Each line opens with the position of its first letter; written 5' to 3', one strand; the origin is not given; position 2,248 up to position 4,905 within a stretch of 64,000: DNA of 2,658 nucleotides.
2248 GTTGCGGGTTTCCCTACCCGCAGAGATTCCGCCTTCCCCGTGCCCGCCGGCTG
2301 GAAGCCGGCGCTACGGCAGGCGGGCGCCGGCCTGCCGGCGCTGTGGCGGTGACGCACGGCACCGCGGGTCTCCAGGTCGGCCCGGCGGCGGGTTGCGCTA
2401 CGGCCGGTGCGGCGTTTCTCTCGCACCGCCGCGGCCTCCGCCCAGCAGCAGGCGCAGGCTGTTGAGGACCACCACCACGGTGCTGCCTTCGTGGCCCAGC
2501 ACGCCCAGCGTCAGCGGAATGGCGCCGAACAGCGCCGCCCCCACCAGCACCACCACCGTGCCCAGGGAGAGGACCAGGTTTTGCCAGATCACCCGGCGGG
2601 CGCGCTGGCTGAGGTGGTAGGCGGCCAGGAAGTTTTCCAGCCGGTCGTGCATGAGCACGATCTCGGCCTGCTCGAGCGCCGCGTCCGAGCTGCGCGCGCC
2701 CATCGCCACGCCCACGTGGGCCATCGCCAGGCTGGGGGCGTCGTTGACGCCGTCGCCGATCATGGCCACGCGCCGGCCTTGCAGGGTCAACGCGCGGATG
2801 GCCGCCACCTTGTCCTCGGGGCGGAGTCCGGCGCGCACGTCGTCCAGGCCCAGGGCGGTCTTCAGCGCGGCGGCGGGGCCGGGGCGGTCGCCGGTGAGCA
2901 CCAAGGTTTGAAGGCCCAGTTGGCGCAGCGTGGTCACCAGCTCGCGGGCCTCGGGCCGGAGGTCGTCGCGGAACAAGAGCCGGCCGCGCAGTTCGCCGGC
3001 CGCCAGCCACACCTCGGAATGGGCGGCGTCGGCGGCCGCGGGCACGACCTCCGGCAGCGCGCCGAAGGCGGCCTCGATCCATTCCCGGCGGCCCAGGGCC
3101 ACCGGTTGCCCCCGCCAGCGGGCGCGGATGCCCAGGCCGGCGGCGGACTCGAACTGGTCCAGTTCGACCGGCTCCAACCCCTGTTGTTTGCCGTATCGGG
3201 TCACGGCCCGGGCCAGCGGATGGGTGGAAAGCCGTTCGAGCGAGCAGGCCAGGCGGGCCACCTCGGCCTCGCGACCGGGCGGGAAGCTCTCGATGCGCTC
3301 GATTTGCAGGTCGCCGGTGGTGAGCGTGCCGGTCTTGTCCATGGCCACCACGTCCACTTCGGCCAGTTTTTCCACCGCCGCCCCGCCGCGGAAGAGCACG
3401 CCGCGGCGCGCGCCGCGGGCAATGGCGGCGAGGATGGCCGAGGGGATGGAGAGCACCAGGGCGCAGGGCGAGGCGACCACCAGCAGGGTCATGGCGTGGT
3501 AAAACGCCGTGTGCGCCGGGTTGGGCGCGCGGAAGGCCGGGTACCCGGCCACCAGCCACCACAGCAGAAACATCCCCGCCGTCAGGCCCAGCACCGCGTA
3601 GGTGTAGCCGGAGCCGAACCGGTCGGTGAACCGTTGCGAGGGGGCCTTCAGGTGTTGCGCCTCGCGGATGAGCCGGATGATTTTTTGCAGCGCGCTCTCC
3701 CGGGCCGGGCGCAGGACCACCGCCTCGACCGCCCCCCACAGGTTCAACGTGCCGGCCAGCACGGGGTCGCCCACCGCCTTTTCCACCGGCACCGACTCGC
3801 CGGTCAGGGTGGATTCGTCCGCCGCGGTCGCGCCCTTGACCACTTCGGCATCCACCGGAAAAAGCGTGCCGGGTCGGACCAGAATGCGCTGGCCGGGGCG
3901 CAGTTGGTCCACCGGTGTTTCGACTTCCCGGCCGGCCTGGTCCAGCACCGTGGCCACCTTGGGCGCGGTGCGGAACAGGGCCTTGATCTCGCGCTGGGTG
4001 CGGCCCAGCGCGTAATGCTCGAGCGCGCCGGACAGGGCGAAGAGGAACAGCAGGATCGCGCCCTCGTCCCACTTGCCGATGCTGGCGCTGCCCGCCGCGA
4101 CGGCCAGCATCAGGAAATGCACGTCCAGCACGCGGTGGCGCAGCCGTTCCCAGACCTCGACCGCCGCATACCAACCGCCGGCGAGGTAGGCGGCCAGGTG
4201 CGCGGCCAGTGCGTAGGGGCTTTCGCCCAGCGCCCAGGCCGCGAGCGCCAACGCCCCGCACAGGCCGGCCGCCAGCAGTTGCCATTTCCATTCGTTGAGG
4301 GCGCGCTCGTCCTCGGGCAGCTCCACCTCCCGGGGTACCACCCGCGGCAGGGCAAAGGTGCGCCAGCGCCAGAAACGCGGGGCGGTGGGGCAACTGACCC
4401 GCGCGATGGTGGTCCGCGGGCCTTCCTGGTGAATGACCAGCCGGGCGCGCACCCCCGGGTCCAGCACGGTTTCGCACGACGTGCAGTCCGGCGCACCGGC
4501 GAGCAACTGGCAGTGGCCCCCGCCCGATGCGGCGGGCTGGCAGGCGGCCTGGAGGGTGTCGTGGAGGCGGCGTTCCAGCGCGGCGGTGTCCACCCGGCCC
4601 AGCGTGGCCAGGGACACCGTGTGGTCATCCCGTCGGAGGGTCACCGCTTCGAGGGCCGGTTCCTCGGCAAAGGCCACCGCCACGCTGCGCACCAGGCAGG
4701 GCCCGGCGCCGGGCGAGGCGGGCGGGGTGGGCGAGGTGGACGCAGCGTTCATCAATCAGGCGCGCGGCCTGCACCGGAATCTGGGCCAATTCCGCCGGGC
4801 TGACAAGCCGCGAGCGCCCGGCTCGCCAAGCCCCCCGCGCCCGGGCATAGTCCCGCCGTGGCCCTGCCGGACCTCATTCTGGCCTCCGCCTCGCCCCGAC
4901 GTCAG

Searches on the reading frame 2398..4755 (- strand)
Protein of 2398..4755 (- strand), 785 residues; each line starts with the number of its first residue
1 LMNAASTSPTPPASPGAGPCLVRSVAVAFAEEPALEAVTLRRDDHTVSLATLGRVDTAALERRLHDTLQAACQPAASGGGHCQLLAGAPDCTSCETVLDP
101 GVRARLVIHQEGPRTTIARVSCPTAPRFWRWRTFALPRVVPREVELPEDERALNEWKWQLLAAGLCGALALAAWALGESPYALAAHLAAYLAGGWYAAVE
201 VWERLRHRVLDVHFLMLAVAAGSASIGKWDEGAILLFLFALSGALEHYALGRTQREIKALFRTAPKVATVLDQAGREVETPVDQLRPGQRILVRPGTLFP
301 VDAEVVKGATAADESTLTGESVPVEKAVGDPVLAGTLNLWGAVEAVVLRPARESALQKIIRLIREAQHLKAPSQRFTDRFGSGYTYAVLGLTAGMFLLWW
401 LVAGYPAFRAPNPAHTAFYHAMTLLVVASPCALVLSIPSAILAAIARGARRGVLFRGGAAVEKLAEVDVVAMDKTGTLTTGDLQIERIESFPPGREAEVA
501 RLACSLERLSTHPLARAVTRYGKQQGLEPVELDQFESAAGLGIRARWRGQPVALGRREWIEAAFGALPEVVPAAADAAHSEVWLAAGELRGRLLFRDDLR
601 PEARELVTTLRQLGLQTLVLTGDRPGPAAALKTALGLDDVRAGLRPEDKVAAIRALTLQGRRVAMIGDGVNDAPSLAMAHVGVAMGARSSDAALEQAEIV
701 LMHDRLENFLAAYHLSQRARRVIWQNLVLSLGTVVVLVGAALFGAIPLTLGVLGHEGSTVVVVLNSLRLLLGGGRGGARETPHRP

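Call 86: search_protein_families(library=pfam, proteins=[window:2398-4755:-], max_evalue=0.00001)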
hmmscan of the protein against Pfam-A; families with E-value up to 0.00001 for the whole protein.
window:2398-4755:- (785 aa): 2 families
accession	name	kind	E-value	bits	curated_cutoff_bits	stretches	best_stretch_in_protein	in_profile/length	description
PF00122.25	E1-E2_ATPase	-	8.7e-48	162.7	28.1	1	264-451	3-181/181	E1-E2 ATPase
PF00702.32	Hydrolase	-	4e-31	109.3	26.4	1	467-679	1-190/191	haloacid dehalogenase-like hydrolase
